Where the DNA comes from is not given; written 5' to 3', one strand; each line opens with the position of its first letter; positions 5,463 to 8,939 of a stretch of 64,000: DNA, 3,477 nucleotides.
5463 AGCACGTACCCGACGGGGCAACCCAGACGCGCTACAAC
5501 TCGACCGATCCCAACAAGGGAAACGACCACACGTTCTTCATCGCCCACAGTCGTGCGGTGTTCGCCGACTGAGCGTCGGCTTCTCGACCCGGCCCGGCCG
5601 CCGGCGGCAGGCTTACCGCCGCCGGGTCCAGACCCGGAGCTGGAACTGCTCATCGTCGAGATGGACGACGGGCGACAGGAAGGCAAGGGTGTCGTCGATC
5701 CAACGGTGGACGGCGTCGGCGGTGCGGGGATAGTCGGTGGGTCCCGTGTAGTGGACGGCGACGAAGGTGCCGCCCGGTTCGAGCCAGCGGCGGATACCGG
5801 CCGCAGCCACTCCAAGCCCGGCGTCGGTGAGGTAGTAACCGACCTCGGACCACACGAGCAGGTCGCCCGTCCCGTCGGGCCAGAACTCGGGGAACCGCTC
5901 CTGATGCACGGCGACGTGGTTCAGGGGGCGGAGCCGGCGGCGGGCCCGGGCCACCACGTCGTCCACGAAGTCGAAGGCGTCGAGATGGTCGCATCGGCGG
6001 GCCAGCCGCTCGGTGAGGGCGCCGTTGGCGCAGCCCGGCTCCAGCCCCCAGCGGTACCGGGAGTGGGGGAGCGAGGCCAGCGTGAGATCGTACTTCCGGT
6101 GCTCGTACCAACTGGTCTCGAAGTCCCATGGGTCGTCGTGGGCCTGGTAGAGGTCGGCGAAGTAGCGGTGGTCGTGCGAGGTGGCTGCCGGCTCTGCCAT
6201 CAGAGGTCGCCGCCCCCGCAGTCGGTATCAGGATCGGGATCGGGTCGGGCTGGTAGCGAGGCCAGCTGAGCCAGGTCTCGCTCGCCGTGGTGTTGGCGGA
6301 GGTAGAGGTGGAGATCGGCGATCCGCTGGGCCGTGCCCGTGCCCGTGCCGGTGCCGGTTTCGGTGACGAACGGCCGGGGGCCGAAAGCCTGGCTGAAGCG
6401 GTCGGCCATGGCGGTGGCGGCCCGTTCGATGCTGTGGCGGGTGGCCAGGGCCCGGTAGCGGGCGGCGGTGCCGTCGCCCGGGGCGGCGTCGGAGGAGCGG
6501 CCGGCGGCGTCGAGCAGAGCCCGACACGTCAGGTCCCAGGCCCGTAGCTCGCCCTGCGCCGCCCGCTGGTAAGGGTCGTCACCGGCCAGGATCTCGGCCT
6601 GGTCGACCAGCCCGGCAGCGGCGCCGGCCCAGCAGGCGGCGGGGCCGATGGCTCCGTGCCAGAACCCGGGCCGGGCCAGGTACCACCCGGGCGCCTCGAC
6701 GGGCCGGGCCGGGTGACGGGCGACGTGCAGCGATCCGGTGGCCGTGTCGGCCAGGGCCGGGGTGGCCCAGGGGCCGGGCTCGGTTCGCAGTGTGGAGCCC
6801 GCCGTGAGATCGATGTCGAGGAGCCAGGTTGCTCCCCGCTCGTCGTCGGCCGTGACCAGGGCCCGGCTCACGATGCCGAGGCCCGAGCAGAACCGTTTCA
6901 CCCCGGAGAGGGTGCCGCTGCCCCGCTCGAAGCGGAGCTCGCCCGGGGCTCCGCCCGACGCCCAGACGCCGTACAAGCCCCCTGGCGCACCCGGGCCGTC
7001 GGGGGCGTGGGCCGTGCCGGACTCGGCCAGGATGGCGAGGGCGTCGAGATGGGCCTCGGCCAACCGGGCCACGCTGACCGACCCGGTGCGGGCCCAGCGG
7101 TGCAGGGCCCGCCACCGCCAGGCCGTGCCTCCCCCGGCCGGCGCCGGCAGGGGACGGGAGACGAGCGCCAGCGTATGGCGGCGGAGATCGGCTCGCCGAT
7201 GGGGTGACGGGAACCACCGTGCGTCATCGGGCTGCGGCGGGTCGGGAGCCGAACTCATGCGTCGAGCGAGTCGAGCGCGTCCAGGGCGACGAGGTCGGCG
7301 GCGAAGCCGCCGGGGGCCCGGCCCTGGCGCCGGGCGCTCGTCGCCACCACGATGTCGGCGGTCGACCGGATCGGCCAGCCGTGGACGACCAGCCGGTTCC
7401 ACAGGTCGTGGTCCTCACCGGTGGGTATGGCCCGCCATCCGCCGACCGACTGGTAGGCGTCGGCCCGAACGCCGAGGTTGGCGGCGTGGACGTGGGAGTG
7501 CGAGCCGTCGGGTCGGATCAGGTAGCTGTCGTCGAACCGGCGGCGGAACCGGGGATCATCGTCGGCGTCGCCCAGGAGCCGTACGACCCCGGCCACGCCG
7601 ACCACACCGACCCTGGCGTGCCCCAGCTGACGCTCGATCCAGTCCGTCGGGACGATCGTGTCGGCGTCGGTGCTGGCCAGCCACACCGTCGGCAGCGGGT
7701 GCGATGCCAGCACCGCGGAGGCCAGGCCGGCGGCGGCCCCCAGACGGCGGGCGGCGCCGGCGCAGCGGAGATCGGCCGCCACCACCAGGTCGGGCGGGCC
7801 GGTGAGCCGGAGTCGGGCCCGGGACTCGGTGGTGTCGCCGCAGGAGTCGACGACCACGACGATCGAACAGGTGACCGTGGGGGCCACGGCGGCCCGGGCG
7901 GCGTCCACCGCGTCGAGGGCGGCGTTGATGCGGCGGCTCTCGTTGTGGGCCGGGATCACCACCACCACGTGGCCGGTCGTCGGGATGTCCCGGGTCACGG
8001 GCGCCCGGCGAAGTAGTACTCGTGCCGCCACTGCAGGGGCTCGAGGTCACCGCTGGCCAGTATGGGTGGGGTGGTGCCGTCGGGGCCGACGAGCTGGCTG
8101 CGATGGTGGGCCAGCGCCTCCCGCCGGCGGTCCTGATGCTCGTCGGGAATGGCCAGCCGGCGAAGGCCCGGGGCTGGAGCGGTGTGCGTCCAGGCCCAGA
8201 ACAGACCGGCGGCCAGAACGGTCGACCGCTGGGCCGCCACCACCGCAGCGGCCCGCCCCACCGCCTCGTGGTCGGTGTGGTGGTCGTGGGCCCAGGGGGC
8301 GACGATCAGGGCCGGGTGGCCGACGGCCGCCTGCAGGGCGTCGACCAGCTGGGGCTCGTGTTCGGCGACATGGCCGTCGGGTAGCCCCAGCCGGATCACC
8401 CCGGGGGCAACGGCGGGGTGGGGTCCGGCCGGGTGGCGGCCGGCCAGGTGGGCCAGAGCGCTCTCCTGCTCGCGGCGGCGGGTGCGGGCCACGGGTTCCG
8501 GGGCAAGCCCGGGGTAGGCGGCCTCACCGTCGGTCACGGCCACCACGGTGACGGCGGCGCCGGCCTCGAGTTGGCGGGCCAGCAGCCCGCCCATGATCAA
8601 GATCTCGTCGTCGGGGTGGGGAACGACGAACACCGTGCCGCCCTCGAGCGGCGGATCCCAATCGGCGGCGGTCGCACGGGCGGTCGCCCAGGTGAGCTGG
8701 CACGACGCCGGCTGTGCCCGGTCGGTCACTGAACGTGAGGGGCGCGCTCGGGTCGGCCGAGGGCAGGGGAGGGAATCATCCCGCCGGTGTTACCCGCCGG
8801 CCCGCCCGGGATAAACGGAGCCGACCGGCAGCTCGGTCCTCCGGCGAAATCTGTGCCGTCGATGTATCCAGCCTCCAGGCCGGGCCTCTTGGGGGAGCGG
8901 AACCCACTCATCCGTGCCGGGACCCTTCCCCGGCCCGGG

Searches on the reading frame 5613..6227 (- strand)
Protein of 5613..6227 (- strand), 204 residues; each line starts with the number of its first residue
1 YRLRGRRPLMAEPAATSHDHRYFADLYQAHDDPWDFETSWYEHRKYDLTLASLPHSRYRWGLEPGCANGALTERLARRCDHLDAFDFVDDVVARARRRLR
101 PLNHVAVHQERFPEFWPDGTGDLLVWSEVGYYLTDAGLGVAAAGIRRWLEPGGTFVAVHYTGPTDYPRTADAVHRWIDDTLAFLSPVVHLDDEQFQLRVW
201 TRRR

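Call 87: search_protein_families(library=pfam, proteins=[window:5613-6227:-], max_evalue=0.0001)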
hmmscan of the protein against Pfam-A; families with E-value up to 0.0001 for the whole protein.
window:5613-6227:- (204 aa): 4 families
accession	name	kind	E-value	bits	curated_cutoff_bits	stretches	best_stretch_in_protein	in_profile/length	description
PF05401.17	NodS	-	4.6e-15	56.4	24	1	29-154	14-141/201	Nodulation protein S (NodS)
PF13649.12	Methyltransf_25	-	2.7e-09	38.1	27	1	62-153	2-97/97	Methyltransferase domain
PF08241.18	Methyltransf_11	-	5.7e-08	33.7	21.2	1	62-156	1-94/95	Methyltransferase domain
PF08242.18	Methyltransf_12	-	4.6e-06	27.7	30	1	62-155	1-98/98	Methyltransferase domain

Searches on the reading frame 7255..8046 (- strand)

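Call 87: search_protein_families(library=pfam, proteins=[window:7255-8046:-], max_evalue=0.0001)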
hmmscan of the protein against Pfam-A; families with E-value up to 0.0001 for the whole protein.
window:7255-8046:- (263 aa): 2 families
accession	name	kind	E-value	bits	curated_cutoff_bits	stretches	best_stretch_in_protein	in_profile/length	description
PF13641.12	Glyco_tranf_2_3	-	1.5e-06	28.9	27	1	27-238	3-213/230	Glycosyltransferase like family 2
PF00535.33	Glycos_transf_2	-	5.4e-06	26.9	23.3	1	29-176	2-142/168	Glycosyl transferase family 2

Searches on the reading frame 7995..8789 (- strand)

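Call 87: search_protein_families(library=pfam, proteins=[window:7995-8789:-], max_evalue=0.0001)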
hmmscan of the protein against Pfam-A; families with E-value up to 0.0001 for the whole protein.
window:7995-8789:- (264 aa): 1 family
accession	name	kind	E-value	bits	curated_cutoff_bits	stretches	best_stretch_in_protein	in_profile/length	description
PF02585.22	PIG-L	-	1.7e-22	80.7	28.2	1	53-182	1-126/129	GlcNAc-PI de-N-acetylase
